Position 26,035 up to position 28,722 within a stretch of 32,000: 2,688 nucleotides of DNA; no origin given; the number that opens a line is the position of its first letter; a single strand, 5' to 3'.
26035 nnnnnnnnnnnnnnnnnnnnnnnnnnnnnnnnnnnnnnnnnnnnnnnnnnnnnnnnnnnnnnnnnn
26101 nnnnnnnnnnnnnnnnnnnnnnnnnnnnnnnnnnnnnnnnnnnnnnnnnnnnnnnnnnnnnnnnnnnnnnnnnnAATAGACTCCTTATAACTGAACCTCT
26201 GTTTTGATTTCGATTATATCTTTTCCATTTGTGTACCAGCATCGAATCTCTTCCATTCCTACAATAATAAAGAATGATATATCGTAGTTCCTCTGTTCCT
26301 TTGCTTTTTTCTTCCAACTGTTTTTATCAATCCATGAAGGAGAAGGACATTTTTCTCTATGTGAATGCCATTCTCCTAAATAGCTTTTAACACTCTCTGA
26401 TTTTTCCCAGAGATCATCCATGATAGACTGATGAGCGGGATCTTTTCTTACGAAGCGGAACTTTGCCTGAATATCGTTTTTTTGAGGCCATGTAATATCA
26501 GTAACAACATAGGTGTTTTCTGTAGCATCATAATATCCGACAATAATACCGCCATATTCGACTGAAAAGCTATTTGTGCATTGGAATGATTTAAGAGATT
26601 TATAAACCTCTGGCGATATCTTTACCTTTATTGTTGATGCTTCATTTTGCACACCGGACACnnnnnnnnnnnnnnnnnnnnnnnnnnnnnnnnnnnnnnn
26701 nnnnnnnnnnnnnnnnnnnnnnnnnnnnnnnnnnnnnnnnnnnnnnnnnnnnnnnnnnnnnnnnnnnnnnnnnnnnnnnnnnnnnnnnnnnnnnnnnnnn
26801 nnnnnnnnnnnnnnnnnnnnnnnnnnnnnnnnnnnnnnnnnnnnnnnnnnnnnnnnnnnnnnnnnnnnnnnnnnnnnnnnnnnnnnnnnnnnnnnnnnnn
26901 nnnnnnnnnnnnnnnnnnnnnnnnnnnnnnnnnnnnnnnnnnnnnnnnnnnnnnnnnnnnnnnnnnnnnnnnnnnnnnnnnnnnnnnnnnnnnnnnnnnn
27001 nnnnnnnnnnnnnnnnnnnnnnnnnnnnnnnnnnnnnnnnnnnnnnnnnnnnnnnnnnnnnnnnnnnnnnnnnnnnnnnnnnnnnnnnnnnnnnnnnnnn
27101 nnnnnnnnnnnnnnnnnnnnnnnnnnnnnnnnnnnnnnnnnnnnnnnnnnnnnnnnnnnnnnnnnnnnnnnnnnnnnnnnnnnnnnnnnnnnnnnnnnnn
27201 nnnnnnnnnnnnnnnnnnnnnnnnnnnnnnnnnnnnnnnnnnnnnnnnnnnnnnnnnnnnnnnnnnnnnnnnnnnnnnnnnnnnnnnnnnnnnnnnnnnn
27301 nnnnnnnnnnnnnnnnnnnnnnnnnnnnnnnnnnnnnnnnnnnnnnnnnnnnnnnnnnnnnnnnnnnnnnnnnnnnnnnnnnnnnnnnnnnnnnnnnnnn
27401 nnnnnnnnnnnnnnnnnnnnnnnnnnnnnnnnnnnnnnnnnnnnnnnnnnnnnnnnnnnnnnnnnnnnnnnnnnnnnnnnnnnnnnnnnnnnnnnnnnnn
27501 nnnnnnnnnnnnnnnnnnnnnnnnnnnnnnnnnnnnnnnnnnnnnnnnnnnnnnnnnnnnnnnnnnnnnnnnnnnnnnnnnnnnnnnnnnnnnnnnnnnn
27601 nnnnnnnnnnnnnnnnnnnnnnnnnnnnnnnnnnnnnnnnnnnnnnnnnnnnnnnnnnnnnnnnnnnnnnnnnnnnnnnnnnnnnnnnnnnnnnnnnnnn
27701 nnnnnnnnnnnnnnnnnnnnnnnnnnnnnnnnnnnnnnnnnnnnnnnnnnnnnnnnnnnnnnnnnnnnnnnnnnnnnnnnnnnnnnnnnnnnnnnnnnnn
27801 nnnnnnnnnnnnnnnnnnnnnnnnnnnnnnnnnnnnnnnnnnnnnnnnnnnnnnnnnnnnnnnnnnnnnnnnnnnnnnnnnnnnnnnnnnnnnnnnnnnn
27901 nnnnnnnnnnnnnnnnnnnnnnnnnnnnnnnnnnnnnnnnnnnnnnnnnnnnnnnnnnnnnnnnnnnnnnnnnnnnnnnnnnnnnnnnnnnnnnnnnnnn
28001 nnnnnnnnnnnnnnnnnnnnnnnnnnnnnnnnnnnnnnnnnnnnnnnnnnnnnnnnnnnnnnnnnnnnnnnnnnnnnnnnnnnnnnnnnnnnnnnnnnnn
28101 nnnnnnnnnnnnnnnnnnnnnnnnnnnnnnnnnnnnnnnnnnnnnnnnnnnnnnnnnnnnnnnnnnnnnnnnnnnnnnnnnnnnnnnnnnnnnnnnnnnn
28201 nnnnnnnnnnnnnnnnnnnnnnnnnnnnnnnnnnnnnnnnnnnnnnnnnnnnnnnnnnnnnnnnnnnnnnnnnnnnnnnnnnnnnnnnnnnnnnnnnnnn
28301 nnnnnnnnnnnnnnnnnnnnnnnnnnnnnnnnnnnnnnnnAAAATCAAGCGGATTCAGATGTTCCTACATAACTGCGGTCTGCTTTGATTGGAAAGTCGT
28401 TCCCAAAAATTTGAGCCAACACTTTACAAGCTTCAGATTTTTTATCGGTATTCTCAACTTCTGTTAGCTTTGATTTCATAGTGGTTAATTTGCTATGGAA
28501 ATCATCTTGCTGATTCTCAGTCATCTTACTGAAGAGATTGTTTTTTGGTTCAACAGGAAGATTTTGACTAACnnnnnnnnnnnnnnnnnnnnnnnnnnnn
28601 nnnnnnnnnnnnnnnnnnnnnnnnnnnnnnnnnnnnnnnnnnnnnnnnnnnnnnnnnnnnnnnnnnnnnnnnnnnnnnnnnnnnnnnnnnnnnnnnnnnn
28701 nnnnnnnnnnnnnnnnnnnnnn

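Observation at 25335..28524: Cyclase-less E2-E1 (Cap2-like) / JAB (Cap3-like) / multi-TM protein cassette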

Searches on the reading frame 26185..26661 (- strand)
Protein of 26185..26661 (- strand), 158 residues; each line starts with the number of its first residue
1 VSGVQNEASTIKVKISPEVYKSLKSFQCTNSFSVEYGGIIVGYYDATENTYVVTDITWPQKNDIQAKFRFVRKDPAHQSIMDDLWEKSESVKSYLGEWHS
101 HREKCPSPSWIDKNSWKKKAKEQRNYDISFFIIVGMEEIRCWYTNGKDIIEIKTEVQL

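Call 3: search_protein_families(library=pfam, proteins=[window:26185-26661:-], max_evalue=0.1)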
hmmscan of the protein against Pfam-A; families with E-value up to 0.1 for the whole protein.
window:26185-26661:- (158 aa): 2 families
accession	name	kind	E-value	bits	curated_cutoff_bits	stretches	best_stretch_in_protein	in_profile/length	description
PF14464.11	Prok-JAB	-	3.5e-10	40.2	25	1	30-143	14-112/114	Prokaryotic homologs of the JAB domain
PF01398.27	JAB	-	0.063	13.5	22.5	0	12-106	5-98/117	JAB1/Mov34/MPN/PAD-1 ubiquitin protease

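Call 4: search_protein_families(library=padloc, proteins=[window:26185-26661:-], max_evalue=0.1)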
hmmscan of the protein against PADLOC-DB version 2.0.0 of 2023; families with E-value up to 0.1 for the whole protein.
window:26185-26661:- (158 aa): 28 families (the best 25 are shown)
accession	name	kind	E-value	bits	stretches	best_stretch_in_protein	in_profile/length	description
PDLC00896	JAB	-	1.2e-43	146.6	1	7-153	7-154/159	JAB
PDLC00902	JAB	-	6.7e-42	140.9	1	5-148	8-149/159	JAB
PDLC00894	JAB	-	1.1e-41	140.5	1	7-153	9-154/158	JAB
PDLC00887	JAB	-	2.2e-41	139.5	1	4-146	7-147/160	JAB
PDLC00909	JAB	-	2e-33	113.5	1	12-149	19-156/168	JAB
PDLC00838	E1-E2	-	4.5e-31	105.7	1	7-153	585-729/736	E1-E2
PDLC00903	JAB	-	1.2e-30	104.6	1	9-155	9-156/166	JAB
PDLC00890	JAB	-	3.9e-26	89.4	1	5-143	4-145/157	JAB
PDLC00908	JAB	-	4.8e-25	86.4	1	7-145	14-152/168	JAB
PDLC00901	JAB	-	4.6e-23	79.9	1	7-138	12-143/163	JAB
PDLC00898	JAB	-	2.8e-20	70.5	1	8-136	14-138/162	JAB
PDLC00889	JAB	-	4e-17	60.3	1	7-136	15-141/168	JAB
PDLC00827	E1-E2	-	2.7e-15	53.8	1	7-123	559-673/711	E1-E2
PDLC00891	JAB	-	5.4e-14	49.9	1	7-139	7-135/159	JAB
PDLC00893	JAB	-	2.3e-13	48.4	1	12-135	2-125/157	JAB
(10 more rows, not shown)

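Call 30: search_solved_structures(query=window:26185-26661:-, max_evalue=0.01, show_alignments=1)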
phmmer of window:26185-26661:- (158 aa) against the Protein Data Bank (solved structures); distinct sequences matched with E-value up to 0.01: 1.
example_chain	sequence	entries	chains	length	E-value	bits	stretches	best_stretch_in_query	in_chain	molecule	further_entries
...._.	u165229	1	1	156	1.1e-15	61.2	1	13-139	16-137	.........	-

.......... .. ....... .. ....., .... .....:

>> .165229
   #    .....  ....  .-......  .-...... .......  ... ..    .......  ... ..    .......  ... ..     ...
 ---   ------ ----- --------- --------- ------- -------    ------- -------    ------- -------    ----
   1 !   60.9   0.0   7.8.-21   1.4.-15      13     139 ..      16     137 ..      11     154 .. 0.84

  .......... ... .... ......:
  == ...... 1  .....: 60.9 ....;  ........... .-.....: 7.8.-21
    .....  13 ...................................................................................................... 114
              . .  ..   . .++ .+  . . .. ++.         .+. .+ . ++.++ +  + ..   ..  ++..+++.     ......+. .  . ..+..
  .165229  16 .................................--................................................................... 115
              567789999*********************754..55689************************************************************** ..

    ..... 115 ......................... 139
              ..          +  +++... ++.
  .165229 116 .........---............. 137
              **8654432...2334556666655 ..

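Call 54: search_protein_families(library=ncbifam, proteins=[window:26185-26661:-], max_evalue=0.01)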
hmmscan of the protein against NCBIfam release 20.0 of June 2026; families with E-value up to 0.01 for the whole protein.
window:26185-26661:- (158 aa): 4 families
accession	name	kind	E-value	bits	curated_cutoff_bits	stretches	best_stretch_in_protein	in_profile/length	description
NF050170.1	CDNTaseCGASCap3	equivalog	1.5e-27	96.7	200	1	8-153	11-151/153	CBASS system CD-NTase/cGAS isopeptidase Cap3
TIGR02256.1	ICE_VC0181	hypoth_equivalog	1.3e-23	83.4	127.6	1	19-149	2-127/131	conserved hypothetical protein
NF058523.1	6A-MBL_cap2_3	equivalog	3.4e-17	62.2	320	1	6-131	538-662/665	anti-phage 6A-MBL system cap2_3 protein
NF041370.1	desamp_Halo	equivalog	0.0098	15.8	130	0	34-148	23-125/133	desampylase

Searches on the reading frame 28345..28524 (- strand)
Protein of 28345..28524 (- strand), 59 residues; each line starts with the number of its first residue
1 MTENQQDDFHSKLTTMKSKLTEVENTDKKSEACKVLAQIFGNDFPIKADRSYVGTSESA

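Call 3: search_protein_families(library=pfam, proteins=[window:28345-28524:-], max_evalue=0.1)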
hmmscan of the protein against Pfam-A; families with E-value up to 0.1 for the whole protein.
window:28345-28524:- (59 aa): 2 families
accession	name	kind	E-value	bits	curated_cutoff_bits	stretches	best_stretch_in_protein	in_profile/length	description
PF21713.2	DncV_C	-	0.0048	17.2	28.4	1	4-44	86-126/135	Cyclic GMP-AMP synthase, C-terminal domain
PF01298.24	TbpB_B_D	-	0.036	15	26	1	8-55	43-87/126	C-lobe and N-lobe beta barrels of Tf-binding protein B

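Call 4: search_protein_families(library=padloc, proteins=[window:28345-28524:-], max_evalue=0.1)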
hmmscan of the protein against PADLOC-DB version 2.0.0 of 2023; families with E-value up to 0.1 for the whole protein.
window:28345-28524:- (59 aa): 15 families
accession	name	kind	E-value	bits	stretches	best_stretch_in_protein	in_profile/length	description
PDLC00795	Cyclase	-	3.2e-13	47.5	1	1-50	273-322/340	oligonucleotide-cyclase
PDLC00774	Cyclase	-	6.5e-07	26.8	1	2-51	243-292/316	oligonucleotide-cyclase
PDLC00768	Cyclase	-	1.9e-05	21.6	1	1-52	302-353/380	oligonucleotide-cyclase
PDLC00781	Cyclase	-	0.00016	18.9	1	1-51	299-350/380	oligonucleotide-cyclase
PDLC00796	Cyclase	-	0.00031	18.2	1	5-49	245-289/432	oligonucleotide-cyclase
PDLC00773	Cyclase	-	0.0022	15.6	1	2-50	252-300/334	oligonucleotide-cyclase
PDLC00821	Cyclase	-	0.0024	14.5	1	3-43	358-398/434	oligonucleotide-cyclase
PDLC00820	Cyclase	-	0.0044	14.3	1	11-47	239-278/324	oligonucleotide-cyclase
PDLC00776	Cyclase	-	0.0076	13.7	1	2-46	238-285/287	oligonucleotide-cyclase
PDLC00800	Cyclase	-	0.0089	13.4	1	3-45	318-361/420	oligonucleotide-cyclase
PDLC00823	Cyclase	-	0.011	13.5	1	2-46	236-283/285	oligonucleotide-cyclase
PDLC00793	Cyclase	-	0.014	12.6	1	2-50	255-303/462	oligonucleotide-cyclase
PDLC00802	Cyclase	-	0.016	12.4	1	12-46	293-330/332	oligonucleotide-cyclase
PDLC00822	Cyclase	-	0.019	12.3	1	4-51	302-349/375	oligonucleotide-cyclase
PDLC00824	Cyclase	-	0.024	11.4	1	1-51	269-319/466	oligonucleotide-cyclase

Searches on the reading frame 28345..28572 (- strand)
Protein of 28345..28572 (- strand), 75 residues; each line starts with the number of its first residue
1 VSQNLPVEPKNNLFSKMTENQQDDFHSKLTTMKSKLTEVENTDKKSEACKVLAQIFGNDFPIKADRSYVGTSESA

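Call 54: search_protein_families(library=ncbifam, proteins=[window:28345-28572:-], max_evalue=0.01)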
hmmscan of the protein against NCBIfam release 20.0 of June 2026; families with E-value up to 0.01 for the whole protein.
window:28345-28572:- (75 aa): 2 families
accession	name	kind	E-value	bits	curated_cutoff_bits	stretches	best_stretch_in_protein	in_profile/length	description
NF041078.1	cGAS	equivalog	6.4e-07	28.8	150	1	7-61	285-339/339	CBASS cGAMP synthase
NF041116.1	CBASS_cyclase_a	equivalog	2.9e-06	26.6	200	1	6-60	263-317/317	CBASS oligonucleotide cyclase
